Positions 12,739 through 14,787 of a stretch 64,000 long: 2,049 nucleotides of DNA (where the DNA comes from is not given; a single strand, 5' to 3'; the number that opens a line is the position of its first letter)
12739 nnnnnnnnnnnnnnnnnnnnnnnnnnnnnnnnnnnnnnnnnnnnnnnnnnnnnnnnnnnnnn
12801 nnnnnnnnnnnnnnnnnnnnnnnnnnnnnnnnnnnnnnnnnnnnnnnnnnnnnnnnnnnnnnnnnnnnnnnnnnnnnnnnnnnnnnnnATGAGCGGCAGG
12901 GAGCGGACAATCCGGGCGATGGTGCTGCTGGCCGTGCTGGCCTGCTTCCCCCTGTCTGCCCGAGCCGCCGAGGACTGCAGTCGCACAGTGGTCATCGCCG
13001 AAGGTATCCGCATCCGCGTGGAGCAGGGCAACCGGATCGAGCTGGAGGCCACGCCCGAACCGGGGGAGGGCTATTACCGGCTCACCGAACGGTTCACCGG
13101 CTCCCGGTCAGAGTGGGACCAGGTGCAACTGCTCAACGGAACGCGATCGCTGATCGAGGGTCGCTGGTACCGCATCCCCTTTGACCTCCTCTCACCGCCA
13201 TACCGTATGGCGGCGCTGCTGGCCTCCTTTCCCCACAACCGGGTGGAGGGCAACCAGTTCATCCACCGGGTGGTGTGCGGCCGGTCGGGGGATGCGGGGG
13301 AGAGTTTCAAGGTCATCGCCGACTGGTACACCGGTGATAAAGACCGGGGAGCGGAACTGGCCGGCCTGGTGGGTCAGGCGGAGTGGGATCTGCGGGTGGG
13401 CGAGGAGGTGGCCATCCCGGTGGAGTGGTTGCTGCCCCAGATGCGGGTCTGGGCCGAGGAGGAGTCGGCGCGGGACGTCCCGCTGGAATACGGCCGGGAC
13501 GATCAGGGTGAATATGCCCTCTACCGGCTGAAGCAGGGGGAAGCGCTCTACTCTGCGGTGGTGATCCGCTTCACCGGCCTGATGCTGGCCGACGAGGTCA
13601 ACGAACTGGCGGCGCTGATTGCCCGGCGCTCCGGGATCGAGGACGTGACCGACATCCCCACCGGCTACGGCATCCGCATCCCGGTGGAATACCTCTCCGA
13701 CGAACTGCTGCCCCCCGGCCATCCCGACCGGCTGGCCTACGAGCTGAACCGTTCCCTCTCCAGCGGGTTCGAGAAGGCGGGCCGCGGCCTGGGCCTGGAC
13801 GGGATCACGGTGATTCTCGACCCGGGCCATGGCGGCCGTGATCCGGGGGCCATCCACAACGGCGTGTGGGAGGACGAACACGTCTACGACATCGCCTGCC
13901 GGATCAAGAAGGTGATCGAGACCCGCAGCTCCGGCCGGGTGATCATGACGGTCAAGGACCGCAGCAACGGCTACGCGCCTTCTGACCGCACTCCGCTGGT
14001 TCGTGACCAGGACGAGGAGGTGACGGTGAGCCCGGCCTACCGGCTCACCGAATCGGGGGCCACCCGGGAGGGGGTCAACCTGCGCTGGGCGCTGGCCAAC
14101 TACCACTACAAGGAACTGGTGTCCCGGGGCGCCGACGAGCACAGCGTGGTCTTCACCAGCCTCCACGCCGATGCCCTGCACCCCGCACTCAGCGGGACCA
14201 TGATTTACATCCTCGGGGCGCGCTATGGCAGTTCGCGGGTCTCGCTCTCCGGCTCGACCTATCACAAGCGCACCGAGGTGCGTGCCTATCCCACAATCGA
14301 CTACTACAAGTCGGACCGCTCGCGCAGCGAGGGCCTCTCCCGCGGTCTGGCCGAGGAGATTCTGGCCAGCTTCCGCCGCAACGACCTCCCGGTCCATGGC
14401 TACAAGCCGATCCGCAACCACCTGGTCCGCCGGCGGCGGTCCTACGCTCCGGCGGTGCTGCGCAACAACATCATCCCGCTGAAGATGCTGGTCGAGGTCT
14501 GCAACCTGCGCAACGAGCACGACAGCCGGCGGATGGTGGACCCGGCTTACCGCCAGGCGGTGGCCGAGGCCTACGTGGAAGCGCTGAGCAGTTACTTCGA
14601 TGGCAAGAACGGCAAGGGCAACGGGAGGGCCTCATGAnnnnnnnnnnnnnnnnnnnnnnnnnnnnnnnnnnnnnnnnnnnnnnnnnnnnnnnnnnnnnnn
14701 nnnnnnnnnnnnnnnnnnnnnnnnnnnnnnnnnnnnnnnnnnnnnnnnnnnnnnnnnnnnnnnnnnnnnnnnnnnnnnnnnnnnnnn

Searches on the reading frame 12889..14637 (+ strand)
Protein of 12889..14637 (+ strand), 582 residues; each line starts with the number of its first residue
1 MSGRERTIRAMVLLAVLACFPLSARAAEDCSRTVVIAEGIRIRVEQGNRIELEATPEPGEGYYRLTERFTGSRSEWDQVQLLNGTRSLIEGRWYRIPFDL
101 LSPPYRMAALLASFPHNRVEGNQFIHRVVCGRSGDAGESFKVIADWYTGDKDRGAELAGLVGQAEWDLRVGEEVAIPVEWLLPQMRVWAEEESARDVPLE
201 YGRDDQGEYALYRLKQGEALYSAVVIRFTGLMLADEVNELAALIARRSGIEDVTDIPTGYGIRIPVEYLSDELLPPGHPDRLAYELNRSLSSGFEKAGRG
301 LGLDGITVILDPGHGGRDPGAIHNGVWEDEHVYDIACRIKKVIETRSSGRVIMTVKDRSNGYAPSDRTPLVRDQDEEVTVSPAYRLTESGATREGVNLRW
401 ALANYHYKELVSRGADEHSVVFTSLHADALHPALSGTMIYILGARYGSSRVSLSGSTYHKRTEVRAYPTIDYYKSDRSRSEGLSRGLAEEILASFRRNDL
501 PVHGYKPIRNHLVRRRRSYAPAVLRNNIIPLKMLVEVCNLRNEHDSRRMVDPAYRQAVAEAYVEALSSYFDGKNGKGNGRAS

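Call 20: search_protein_families(library=pfam, proteins=[window:12889-14637:+], max_evalue=0.001)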
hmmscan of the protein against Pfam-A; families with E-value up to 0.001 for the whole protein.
window:12889-14637:+ (582 aa): 1 family
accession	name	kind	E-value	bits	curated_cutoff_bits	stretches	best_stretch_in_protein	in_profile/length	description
PF01520.23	Amidase_3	-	5.6e-22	79.1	27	2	407-567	56-173/174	N-acetylmuramoyl-L-alanine amidase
